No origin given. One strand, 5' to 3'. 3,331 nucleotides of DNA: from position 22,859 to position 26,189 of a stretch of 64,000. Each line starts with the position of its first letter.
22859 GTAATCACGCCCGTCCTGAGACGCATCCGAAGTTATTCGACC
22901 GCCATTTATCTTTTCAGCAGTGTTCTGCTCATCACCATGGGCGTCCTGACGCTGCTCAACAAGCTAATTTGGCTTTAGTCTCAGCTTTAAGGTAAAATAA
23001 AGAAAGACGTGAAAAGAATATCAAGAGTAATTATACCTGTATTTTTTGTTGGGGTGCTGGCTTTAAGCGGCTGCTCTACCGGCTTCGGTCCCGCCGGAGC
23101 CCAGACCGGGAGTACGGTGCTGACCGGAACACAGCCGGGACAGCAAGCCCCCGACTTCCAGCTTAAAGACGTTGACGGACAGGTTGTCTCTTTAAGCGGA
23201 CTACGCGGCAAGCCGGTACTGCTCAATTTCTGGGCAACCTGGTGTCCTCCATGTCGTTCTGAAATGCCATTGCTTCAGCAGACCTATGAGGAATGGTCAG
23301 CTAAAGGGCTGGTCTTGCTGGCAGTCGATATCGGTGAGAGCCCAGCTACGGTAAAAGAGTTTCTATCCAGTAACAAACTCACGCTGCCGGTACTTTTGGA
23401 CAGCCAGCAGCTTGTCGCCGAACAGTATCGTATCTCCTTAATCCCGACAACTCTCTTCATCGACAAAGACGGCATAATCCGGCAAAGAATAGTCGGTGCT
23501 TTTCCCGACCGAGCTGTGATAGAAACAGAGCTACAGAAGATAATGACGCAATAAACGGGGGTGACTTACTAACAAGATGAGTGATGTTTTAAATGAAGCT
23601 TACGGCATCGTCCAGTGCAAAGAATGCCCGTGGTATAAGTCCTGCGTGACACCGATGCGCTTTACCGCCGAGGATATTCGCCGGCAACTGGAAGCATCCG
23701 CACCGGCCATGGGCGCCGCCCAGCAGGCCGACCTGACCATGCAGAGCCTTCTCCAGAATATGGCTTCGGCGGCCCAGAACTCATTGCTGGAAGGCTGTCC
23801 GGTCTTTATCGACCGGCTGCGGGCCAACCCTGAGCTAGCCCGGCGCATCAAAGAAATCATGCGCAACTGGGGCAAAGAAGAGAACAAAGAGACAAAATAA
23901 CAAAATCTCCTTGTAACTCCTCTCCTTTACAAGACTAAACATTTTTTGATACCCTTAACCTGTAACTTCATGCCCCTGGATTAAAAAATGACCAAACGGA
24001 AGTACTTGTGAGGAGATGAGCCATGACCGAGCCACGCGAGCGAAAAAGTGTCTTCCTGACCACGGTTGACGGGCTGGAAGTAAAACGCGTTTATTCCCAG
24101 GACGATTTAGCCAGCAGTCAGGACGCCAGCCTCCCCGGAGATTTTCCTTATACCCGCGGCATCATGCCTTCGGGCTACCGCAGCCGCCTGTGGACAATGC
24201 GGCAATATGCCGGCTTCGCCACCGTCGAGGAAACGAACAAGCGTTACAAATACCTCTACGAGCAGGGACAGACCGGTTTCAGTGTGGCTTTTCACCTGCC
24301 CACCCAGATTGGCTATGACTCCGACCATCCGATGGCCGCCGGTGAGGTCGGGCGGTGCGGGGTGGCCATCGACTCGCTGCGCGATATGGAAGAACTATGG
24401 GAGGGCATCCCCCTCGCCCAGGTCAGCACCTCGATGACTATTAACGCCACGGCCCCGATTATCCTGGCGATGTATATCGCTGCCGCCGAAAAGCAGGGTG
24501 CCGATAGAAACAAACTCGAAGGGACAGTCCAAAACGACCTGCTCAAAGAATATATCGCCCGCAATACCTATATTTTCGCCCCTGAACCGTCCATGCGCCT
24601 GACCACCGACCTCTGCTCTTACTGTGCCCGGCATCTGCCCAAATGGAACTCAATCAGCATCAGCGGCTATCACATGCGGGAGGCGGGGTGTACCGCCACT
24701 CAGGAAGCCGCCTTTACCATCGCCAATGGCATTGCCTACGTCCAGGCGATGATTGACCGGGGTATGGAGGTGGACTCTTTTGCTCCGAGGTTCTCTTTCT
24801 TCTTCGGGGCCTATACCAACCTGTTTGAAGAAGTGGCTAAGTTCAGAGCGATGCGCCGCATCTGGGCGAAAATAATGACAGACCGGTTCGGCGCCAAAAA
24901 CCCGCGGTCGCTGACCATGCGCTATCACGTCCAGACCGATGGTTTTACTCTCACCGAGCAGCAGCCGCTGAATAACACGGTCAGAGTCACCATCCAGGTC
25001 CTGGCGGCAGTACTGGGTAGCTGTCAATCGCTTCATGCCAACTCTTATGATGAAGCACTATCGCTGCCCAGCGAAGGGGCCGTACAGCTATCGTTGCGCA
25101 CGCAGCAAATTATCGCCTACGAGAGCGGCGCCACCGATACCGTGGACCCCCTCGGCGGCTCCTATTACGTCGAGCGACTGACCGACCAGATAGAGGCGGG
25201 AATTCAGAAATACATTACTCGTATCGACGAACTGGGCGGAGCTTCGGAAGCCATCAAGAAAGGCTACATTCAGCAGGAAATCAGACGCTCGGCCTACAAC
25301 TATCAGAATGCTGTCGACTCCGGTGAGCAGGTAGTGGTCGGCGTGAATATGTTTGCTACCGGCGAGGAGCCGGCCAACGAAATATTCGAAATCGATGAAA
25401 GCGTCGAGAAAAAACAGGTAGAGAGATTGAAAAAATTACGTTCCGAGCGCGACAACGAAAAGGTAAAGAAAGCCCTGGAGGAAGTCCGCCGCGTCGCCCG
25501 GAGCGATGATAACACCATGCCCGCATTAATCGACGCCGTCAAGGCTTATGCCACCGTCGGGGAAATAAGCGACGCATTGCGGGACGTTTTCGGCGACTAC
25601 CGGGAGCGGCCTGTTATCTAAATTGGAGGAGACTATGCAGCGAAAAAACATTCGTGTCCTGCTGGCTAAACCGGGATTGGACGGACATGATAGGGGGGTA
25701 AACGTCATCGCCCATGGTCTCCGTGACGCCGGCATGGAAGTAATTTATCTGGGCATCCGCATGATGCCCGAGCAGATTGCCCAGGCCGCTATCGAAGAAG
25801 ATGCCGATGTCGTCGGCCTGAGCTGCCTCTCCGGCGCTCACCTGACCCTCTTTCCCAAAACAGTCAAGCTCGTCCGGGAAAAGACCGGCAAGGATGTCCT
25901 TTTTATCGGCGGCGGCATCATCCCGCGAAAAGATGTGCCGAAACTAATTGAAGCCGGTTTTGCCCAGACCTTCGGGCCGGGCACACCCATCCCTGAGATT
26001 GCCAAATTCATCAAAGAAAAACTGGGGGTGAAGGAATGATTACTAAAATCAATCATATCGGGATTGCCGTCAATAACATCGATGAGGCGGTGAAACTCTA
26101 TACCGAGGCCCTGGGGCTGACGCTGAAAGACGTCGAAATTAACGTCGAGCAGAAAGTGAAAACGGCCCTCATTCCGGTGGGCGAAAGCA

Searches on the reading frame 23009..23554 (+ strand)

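Call 46: search_protein_families(library=pfam, proteins=[window:23009-23554:+], max_evalue=0.00001)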
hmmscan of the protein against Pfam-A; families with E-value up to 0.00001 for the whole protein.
window:23009-23554:+ (181 aa): 5 families
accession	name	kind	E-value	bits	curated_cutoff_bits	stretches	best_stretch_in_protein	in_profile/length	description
PF00578.27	AhpC-TSA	-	1.6e-34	119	26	1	43-159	1-123/124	AhpC/TSA family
PF08534.16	Redoxin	-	9e-30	103.9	26.6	1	42-173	1-146/148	Redoxin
PF13905.12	Thioredoxin_8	-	8.3e-15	55.3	27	1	67-156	1-93/94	Thioredoxin-like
PF00085.26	Thioredoxin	-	5.3e-12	46.1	23.5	1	68-118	19-68/103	Thioredoxin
PF13098.12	Thioredoxin_2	-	8.7e-09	36.1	27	1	66-167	4-97/104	Thioredoxin-like domain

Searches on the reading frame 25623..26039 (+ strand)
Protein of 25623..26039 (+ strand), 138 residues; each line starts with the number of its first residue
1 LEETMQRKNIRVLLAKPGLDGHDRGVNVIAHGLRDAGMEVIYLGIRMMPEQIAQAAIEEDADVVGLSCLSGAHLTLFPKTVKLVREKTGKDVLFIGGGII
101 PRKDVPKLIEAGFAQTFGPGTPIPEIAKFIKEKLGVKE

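Call 46: search_protein_families(library=pfam, proteins=[window:25623-26039:+], max_evalue=0.00001)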
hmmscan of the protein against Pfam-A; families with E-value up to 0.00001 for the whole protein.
window:25623-26039:+ (138 aa): 1 family
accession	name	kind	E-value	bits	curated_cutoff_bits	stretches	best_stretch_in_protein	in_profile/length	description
PF02310.24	B12-binding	-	9.9e-27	93.6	32.1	1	11-121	2-114/121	B12 binding domain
